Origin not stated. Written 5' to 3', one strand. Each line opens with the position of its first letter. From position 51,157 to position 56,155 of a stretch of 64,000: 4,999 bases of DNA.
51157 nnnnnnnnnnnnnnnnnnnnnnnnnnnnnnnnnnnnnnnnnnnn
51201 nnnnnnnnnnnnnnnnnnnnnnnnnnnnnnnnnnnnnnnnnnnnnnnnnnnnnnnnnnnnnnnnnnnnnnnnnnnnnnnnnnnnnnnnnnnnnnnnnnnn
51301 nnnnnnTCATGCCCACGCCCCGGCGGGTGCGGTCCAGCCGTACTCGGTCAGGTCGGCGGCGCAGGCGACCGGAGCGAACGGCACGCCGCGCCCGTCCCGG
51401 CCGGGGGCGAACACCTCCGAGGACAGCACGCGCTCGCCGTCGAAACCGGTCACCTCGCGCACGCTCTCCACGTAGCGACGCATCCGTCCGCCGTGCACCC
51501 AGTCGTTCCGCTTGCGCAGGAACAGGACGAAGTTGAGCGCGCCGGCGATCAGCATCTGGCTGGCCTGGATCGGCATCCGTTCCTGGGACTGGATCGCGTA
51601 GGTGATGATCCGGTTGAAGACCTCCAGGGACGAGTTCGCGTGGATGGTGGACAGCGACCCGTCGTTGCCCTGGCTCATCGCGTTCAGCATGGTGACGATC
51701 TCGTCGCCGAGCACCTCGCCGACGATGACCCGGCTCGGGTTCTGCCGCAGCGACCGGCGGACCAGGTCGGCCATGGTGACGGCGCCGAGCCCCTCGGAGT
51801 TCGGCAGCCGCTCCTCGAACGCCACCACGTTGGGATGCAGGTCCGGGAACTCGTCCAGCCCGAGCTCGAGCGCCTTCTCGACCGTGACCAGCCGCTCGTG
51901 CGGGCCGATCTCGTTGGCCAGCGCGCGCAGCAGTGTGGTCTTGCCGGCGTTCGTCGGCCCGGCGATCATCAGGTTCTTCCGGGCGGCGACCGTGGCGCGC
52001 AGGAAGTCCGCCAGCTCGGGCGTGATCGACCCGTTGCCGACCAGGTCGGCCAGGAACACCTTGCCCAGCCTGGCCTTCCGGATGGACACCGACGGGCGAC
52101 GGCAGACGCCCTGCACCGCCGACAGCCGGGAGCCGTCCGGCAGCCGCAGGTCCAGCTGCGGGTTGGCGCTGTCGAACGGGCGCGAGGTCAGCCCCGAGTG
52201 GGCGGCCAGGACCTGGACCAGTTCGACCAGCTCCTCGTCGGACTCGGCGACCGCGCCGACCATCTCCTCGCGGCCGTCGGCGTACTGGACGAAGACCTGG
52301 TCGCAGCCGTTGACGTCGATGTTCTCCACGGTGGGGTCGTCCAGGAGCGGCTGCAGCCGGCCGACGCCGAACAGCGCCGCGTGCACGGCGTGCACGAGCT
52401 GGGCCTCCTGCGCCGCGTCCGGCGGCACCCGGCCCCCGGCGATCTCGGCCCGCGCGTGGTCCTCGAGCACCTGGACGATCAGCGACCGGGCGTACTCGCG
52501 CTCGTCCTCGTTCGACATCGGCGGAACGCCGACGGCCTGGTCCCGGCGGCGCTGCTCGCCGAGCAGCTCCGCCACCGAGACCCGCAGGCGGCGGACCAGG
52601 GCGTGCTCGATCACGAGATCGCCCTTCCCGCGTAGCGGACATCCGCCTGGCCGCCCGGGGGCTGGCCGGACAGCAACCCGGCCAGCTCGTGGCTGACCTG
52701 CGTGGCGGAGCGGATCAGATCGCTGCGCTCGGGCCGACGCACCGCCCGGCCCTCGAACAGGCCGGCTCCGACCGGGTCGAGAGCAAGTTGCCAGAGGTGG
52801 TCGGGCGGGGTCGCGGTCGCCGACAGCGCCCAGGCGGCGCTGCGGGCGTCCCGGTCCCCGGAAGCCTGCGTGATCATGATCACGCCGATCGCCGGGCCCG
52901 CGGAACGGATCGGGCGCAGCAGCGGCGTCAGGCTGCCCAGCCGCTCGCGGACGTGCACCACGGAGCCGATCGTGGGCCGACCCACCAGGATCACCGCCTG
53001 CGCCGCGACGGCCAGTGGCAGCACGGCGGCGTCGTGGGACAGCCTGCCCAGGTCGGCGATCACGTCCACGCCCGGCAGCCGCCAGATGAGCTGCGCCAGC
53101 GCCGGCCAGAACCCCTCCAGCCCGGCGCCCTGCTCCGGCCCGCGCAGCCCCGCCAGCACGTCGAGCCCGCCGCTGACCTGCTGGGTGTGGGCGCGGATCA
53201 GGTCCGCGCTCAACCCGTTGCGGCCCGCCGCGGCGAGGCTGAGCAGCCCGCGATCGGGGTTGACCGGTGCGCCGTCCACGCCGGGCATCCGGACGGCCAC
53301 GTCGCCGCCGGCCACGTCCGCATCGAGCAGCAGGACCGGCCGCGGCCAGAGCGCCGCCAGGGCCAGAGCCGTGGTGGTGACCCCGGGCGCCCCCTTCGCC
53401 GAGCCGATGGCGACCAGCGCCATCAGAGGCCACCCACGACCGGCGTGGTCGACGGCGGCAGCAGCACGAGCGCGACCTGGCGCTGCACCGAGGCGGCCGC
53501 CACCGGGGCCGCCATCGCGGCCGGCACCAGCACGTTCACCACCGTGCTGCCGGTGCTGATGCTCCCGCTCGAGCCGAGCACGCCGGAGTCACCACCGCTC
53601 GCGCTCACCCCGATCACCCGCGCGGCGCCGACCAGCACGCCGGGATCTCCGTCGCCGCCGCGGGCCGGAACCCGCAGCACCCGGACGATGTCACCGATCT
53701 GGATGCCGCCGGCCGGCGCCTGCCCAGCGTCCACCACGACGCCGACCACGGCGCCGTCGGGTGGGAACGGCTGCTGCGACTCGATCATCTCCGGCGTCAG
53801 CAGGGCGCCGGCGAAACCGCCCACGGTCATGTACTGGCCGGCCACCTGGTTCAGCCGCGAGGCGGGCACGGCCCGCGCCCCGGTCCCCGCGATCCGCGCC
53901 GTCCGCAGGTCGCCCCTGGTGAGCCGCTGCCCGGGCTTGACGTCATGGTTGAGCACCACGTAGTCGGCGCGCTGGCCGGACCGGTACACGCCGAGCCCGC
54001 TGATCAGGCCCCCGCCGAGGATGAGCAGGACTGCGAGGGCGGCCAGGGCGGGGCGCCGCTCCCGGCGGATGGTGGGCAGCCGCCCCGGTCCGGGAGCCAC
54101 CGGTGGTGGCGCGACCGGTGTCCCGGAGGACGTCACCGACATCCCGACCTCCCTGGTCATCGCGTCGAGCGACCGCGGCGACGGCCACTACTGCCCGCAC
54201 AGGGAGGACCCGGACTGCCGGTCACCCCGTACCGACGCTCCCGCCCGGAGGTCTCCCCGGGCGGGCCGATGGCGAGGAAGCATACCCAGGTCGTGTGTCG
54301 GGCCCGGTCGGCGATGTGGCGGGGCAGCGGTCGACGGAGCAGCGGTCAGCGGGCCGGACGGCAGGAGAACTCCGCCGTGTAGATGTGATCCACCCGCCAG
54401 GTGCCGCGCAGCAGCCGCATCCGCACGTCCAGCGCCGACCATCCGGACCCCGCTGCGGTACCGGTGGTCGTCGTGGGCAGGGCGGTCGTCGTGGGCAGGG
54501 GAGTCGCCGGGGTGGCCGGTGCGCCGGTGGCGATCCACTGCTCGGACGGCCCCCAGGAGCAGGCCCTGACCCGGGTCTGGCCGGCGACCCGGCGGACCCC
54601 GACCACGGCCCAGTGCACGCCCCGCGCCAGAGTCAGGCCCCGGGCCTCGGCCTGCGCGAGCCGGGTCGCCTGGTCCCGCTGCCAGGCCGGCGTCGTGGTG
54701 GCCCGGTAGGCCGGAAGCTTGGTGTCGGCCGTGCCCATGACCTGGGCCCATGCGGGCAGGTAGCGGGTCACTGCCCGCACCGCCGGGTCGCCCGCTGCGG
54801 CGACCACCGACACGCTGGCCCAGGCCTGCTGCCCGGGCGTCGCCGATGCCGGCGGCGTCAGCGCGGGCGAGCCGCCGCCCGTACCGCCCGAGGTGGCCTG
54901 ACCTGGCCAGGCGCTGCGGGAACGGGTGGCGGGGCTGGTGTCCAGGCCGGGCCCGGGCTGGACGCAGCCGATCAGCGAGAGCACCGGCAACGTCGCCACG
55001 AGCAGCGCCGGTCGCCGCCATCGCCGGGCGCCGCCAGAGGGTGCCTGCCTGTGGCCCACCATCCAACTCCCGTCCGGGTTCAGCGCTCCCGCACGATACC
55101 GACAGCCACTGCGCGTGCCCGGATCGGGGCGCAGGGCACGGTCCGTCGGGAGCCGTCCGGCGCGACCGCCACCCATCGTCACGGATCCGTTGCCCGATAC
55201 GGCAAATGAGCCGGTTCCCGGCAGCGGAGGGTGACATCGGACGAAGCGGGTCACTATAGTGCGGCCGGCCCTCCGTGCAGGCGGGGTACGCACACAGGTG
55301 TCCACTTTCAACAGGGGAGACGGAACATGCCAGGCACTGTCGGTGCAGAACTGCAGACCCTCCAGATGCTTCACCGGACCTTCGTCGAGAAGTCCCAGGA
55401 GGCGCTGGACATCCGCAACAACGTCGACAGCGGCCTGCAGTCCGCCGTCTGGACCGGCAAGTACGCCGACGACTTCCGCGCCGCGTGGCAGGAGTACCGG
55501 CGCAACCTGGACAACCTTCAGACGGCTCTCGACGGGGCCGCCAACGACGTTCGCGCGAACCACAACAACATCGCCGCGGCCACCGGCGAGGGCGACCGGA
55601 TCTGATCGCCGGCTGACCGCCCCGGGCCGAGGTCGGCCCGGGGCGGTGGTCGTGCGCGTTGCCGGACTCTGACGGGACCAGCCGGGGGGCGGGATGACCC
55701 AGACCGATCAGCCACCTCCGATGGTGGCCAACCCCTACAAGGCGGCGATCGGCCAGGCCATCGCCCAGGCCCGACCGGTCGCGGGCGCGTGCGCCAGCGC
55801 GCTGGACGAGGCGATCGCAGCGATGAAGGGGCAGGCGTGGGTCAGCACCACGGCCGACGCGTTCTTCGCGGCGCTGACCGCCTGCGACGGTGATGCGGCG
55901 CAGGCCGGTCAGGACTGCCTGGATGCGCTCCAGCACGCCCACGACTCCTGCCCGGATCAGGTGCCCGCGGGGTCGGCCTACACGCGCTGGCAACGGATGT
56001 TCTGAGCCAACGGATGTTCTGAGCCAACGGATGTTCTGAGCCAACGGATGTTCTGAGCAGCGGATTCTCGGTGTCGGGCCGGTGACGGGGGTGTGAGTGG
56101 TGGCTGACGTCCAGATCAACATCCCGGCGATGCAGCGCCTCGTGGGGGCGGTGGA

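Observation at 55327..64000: Type VII secretion-like module (EssC-type ATPase plus WXG100) with a large unknown protein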

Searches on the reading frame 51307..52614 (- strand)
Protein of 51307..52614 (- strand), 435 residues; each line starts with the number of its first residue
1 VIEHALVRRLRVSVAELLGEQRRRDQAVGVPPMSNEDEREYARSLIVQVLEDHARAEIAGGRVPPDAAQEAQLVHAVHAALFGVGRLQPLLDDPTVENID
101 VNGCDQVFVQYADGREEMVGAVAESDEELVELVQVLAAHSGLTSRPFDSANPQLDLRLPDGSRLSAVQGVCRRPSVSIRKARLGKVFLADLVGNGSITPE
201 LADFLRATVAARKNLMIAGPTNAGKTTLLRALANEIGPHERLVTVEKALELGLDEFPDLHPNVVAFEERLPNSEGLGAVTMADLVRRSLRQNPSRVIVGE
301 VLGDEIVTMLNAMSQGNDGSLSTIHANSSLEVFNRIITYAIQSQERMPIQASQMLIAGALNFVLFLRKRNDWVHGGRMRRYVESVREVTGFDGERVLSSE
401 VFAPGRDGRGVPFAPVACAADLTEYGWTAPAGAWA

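Call 115: search_solved_structures(query=window:51307-52614:-, max_evalue=1e-10)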
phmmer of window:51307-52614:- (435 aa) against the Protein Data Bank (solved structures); distinct sequences matched with E-value up to 1e-10: 9.
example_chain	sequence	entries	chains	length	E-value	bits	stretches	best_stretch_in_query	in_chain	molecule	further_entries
8rkd_E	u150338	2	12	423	6e-53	183.7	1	59-403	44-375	Pilus assembly ATPase CpaF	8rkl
8rjf_A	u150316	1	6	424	6e-53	183.7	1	59-403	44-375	Pilus assembly ATPase CpaF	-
9e24_A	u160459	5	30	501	9.8e-53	183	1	59-403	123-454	CpaF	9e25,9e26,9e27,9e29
2oap_1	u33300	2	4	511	6.8e-30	107.7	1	74-392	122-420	Type II secretion system protein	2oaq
4ii7_A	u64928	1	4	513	2e-26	96.3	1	69-353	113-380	FlaI ATPase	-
2gza_A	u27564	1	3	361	4.9e-26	95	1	202-378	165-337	Type IV secretion system protein VirB11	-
4ihq_A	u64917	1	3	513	1.4e-25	93.6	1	69-353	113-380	FlaI ATPase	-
6bge_A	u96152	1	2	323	2.1e-13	53.4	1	205-346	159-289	VirB11-like protein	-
1g6o_A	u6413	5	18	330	2.2e-13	53.3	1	205-346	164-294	CAG-ALPHA | virB11 homolog | Cag-alfa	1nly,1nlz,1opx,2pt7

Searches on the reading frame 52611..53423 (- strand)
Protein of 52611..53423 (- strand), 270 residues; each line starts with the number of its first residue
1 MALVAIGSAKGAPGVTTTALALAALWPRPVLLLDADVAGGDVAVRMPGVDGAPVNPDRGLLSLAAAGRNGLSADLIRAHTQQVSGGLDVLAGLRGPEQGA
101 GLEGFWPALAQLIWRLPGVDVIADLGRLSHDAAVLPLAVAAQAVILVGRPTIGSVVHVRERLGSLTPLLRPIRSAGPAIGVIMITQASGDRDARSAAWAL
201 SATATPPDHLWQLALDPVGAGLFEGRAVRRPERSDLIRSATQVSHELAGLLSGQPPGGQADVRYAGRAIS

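Call 116: search_solved_structures(query=window:52611-53423:-, max_evalue=0.01)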
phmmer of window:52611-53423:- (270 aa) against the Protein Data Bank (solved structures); distinct sequences matched with E-value up to 0.01: 0.

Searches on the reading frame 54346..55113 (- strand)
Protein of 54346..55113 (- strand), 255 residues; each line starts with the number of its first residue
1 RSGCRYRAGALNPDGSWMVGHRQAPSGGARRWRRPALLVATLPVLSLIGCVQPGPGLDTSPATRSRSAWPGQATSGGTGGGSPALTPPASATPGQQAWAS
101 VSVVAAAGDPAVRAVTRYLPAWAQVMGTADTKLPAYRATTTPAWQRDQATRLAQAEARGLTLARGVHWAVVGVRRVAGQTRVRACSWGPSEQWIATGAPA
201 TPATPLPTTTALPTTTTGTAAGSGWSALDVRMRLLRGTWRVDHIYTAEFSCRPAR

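Call 6: search_protein_families(library=pfam, proteins=[window:54346-55113:-], max_evalue=0.1)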
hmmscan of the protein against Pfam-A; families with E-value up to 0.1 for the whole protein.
window:54346-55113:- (255 aa): 1 family
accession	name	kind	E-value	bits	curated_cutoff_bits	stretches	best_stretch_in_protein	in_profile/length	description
PF00400.38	WD40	-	0.066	14.3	27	0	179-197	10-29/39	WD domain, G-beta repeat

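Call 7: search_protein_families(library=ncbifam, proteins=[window:54346-55113:-], max_evalue=0.1)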
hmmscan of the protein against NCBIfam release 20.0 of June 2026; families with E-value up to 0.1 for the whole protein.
window:54346-55113:- (255 aa): 0 families

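Call 68: search_protein_families(library=pfam, proteins=[window:54346-55062:-], max_evalue=0.001)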
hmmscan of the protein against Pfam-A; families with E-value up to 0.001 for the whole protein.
window:54346-55062:- (238 aa): 0 families

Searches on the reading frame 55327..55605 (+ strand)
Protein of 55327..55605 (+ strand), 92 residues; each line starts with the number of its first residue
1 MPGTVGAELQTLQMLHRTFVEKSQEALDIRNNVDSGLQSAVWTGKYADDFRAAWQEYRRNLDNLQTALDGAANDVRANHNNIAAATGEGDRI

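Call 6: search_protein_families(library=pfam, proteins=[window:55327-55605:+], max_evalue=0.1)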
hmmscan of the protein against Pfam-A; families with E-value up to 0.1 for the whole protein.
window:55327-55605:+ (92 aa): 5 families
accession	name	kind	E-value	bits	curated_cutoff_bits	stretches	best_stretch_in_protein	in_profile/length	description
PF06013.18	WXG100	-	7.9e-07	29.7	27.3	1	10-84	7-83/86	Proteins of 100 residues with WXG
PF10824.14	T7SS_ESX_EspC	-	0.00066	20.5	23.5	1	7-77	10-82/100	Excreted virulence factor EspC, type VII ESX diderm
PF00171.27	Aldedh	-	0.021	13.8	23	1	20-48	379-407/461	Aldehyde dehydrogenase family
PF00823.25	PPE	-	0.068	13.6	26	1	31-85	45-99/165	PPE family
PF01322.25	Cytochrom_C_2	-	0.095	14.1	26.5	0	12-82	46-109/121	Cytochrome C'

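Call 7: search_protein_families(library=ncbifam, proteins=[window:55327-55605:+], max_evalue=0.1)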
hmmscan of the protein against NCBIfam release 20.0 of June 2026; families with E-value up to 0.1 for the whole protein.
window:55327-55605:+ (92 aa): 3 families
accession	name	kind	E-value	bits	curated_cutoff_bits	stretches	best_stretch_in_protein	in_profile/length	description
TIGR03930.1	WXG100_ESAT6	subfamily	3.5e-07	30.3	44.85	1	21-85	18-84/90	WXG100 family type VII secretion target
NF041779.1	hetero_SS_HdrC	equivalog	0.0031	17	350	1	43-84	136-177/198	ferredoxin:CoB-CoM heterodisulfide reductase subunit HdrC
NF011595.0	PRK15020.1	equivalog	0.06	12.4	226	1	14-65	96-149/267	ethanolamine utilization cob(I)yrinic acid a,c-diamide adenosyltransferase EutT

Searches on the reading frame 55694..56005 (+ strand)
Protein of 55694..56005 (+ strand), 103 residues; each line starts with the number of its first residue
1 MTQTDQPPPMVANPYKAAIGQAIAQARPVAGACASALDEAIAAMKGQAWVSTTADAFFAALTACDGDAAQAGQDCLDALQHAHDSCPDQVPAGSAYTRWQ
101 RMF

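Call 6: search_protein_families(library=pfam, proteins=[window:55694-56005:+], max_evalue=0.1)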
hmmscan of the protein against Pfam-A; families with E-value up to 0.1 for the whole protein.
window:55694-56005:+ (103 aa): 1 family
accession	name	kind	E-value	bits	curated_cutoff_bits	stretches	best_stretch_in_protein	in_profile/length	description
PF06013.18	WXG100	-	0.024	15.3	27.3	1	32-84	25-75/86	Proteins of 100 residues with WXG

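Call 7: search_protein_families(library=ncbifam, proteins=[window:55694-56005:+], max_evalue=0.1)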
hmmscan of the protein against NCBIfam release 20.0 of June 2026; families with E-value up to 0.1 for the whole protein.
window:55694-56005:+ (103 aa): 0 families

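Call 10: find_encoding_contigs(protein=window:55694-56005:+, flank=10000, max_places=6)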
Protein window:55694-56005:+ (103 aa): no gene with exactly this product is on record in the collection.
